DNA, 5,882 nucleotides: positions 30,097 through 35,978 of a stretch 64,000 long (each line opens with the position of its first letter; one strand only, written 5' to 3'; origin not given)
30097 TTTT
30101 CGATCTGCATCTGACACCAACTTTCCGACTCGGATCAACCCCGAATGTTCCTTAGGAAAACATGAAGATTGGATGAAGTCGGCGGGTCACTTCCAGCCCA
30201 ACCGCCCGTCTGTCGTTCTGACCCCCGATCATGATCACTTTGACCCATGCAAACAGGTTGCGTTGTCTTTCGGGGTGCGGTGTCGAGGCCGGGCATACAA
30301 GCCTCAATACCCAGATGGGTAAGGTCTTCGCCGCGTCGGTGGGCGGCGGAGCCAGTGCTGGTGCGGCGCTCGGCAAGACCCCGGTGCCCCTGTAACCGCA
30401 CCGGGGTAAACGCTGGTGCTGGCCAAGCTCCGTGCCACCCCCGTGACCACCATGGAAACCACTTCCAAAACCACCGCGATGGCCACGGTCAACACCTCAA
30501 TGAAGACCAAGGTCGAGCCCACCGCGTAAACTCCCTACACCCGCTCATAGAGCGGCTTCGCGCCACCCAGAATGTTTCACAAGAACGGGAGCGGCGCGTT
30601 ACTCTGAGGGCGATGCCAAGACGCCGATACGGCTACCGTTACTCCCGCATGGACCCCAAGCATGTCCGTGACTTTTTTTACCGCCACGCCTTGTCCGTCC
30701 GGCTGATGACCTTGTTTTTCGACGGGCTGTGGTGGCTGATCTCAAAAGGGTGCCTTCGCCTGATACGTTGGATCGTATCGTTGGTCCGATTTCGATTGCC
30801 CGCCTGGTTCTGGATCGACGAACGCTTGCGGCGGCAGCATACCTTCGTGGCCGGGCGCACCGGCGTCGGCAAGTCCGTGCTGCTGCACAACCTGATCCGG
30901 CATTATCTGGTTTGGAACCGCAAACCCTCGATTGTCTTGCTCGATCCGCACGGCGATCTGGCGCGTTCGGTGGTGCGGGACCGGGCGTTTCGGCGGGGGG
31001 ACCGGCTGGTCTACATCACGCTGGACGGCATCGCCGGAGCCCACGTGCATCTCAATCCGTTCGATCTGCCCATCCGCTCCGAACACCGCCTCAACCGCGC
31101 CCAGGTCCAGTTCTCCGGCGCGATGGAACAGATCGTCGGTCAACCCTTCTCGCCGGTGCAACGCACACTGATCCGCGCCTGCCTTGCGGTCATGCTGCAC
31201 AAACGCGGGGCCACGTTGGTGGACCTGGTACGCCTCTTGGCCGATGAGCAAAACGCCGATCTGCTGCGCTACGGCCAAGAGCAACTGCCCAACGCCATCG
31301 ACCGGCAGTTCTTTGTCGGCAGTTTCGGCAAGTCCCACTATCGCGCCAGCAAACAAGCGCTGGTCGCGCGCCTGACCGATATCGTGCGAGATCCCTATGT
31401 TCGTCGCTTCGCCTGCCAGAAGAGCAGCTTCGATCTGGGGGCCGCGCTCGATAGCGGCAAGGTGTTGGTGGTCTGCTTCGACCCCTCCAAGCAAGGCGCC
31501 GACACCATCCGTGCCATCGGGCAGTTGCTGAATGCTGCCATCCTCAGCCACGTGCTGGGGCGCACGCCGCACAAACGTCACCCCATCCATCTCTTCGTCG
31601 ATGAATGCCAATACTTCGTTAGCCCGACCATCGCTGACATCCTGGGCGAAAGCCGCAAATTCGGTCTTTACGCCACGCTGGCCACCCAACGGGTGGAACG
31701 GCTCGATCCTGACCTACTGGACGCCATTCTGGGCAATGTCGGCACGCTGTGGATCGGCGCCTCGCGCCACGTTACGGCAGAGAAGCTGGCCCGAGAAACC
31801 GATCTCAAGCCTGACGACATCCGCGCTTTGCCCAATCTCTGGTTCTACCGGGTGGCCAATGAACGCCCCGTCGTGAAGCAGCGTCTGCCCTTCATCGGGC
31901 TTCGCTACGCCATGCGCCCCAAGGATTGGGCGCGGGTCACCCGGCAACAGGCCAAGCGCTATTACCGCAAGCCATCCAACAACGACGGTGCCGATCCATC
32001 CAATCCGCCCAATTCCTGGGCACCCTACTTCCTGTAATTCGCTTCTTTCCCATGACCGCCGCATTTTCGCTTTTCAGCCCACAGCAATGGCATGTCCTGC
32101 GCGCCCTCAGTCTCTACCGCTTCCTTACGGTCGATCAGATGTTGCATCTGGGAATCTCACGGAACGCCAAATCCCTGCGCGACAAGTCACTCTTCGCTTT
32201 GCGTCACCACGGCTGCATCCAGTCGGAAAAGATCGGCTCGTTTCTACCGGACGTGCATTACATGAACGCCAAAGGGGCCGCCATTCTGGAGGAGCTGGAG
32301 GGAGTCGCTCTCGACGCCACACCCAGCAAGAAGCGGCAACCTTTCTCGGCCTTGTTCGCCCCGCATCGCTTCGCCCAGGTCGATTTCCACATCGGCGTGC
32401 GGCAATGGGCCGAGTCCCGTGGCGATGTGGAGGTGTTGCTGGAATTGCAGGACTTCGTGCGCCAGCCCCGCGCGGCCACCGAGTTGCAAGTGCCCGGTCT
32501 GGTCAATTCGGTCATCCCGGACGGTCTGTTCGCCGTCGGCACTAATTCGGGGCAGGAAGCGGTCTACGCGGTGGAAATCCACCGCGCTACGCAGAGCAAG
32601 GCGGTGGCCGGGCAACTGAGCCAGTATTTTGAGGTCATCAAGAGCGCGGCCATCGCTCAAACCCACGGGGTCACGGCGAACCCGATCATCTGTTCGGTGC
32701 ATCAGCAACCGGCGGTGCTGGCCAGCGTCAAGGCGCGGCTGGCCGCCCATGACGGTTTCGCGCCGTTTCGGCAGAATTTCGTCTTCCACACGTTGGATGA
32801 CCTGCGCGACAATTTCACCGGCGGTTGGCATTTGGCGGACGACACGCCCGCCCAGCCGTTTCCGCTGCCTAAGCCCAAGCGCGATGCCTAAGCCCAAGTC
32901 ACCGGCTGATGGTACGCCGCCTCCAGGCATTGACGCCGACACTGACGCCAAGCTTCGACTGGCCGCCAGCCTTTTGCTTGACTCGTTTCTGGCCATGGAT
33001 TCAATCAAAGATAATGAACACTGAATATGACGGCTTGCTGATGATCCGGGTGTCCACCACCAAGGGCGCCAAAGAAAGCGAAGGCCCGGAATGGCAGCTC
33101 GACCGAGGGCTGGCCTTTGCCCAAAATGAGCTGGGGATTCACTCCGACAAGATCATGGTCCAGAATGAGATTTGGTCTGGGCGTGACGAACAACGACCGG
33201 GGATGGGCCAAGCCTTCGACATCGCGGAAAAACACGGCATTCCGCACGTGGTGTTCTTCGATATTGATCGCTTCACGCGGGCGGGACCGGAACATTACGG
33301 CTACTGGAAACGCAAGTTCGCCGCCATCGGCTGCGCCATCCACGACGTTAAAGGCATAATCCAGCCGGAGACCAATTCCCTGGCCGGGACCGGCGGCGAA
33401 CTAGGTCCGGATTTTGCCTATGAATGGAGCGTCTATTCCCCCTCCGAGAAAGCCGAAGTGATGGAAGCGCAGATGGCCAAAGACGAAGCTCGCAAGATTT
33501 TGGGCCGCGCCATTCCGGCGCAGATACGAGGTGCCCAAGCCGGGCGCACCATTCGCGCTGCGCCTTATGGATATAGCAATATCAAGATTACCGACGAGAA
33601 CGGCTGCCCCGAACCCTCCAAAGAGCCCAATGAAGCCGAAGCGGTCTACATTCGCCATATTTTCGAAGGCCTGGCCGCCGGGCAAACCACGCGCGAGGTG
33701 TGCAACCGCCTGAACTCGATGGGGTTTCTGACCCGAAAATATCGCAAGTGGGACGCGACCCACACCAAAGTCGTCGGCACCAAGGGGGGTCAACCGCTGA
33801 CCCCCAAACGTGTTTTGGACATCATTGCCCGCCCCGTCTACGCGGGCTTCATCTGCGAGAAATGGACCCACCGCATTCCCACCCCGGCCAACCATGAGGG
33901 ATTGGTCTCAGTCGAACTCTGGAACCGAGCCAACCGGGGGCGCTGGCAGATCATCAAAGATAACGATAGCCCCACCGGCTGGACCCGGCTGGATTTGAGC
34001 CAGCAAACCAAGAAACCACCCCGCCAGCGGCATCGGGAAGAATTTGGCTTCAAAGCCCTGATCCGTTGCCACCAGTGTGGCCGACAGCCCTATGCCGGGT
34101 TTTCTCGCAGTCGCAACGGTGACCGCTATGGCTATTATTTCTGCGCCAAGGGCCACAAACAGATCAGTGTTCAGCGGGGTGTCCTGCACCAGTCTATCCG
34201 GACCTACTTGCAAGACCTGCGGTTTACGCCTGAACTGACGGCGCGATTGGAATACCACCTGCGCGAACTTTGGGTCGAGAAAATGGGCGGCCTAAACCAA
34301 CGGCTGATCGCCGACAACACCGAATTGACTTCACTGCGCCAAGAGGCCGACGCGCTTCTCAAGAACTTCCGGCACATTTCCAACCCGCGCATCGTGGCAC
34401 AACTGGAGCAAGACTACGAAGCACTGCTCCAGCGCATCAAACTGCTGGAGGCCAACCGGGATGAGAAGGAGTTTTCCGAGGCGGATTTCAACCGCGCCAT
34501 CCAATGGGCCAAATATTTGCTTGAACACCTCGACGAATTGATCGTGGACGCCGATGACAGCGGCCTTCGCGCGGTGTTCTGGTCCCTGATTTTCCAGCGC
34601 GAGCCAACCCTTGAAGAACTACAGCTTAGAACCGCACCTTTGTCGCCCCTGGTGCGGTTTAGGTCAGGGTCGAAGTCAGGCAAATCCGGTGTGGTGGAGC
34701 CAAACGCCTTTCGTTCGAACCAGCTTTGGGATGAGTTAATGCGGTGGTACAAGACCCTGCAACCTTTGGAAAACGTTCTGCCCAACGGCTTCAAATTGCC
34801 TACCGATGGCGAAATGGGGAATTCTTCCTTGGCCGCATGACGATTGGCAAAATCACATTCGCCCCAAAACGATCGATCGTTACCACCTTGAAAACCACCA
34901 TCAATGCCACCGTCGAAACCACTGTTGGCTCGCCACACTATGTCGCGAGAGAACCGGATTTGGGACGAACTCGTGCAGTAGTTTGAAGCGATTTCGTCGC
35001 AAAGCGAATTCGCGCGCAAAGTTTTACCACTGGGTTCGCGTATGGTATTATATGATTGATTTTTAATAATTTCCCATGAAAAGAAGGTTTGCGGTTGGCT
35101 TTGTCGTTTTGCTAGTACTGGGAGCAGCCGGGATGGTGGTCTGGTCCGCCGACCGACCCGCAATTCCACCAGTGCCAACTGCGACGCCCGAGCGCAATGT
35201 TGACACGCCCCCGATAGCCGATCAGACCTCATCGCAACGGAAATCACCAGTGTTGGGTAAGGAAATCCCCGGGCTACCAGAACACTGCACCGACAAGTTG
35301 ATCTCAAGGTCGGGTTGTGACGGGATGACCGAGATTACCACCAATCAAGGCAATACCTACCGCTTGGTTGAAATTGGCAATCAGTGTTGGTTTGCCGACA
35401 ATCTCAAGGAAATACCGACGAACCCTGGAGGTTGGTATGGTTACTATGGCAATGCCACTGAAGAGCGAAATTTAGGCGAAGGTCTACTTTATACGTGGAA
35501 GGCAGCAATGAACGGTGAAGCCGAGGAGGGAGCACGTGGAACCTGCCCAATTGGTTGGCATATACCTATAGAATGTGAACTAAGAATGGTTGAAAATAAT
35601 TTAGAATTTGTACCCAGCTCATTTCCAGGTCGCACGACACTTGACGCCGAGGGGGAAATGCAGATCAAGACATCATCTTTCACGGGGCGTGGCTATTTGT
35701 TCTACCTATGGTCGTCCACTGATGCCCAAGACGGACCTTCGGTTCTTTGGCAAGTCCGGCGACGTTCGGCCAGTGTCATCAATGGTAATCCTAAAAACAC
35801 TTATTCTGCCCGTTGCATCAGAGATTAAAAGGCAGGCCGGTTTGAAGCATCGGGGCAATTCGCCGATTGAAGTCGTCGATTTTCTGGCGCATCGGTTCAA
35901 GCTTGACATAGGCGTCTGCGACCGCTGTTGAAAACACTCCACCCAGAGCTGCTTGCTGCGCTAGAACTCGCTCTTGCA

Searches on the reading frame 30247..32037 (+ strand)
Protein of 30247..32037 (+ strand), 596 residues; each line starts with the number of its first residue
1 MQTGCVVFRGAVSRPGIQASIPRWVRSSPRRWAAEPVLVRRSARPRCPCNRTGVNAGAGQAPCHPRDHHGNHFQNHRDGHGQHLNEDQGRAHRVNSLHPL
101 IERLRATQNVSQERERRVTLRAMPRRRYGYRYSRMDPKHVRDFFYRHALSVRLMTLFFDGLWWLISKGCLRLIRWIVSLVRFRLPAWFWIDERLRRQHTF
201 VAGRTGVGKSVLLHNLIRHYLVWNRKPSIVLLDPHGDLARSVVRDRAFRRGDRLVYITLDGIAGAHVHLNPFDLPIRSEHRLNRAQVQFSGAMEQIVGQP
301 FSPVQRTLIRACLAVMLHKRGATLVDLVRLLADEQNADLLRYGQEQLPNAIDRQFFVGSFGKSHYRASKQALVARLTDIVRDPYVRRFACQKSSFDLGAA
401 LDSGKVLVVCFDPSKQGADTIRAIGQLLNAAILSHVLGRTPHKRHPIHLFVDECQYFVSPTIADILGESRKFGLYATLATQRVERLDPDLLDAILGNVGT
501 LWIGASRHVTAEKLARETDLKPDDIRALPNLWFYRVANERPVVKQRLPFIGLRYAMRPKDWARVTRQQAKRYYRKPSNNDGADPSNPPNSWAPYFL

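Call 57: search_protein_families(library=pfam, max_evalue=0.001, proteins=[window:30247-32037:+])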
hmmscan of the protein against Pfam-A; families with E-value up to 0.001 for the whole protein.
window:30247-32037:+ (596 aa): 4 families
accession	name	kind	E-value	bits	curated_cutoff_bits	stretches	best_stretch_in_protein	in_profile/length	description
PF10412.15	TrwB_AAD_bind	-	3e-07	30.1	20.5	1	192-514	11-319/387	Type IV secretion-system coupling protein DNA-binding domain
PF01935.23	DUF87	-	2.6e-06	28.2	23.2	1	193-274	20-92/220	Helicase HerA, central domain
PF13191.12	AAA_16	-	6.7e-05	23.9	32.6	0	197-220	25-48/167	AAA ATPase domain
PF13401.12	AAA_22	-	0.00048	20.9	27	0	195-234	4-41/130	AAA domain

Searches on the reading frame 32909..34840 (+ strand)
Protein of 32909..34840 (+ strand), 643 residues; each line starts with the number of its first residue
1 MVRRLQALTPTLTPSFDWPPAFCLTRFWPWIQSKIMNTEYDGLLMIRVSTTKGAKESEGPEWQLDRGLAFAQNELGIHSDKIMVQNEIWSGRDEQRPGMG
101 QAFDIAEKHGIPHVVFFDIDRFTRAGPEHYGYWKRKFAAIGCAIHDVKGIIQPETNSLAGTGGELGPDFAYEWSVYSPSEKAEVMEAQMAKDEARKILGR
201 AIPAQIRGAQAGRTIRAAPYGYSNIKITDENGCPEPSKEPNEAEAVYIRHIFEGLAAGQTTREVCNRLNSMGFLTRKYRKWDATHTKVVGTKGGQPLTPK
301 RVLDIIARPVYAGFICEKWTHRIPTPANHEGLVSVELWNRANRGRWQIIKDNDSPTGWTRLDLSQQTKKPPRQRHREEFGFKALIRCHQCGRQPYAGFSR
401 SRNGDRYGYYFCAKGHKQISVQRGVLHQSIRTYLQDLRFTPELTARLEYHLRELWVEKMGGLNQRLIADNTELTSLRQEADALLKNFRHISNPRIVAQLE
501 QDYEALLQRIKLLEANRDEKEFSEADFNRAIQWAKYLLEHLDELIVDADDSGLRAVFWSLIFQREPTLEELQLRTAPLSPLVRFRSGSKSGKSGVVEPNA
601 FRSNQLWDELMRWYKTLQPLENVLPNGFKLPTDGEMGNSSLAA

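Call 57: search_protein_families(library=pfam, max_evalue=0.001, proteins=[window:32909-34840:+])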
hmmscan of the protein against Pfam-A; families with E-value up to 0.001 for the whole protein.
window:32909-34840:+ (643 aa): 2 families
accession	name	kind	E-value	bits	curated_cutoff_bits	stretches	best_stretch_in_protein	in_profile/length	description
PF07508.19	Recombinase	-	6.5e-11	42.8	21.1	1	243-343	2-97/102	Recombinase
PF00239.26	Resolvase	-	2.1e-07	31.6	23.3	1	46-149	5-101/145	Resolvase, N terminal domain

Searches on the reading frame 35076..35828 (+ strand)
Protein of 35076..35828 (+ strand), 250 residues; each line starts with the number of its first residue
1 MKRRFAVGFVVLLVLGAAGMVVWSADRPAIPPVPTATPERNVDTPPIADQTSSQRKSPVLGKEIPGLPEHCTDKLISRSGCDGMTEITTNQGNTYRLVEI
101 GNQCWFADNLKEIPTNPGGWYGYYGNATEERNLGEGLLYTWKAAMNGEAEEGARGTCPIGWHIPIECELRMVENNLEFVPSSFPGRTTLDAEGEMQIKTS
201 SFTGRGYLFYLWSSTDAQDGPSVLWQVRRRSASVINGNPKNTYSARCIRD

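Call 79: search_protein_families(library=pfam, max_evalue=0.001, proteins=[window:35076-35828:+])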
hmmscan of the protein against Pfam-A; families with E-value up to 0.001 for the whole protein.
window:35076-35828:+ (250 aa): 2 families
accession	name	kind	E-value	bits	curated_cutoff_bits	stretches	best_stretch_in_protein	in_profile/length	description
PF09603.15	Fib_succ_major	-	3.5e-15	57.2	33.9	1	98-177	1-86/187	Fibrobacter succinogenes major domain (Fib_succ_major)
PF07603.17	Lcl_C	-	0.00071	20.3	34.9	0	138-249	21-117/117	Lcl C-terminal domain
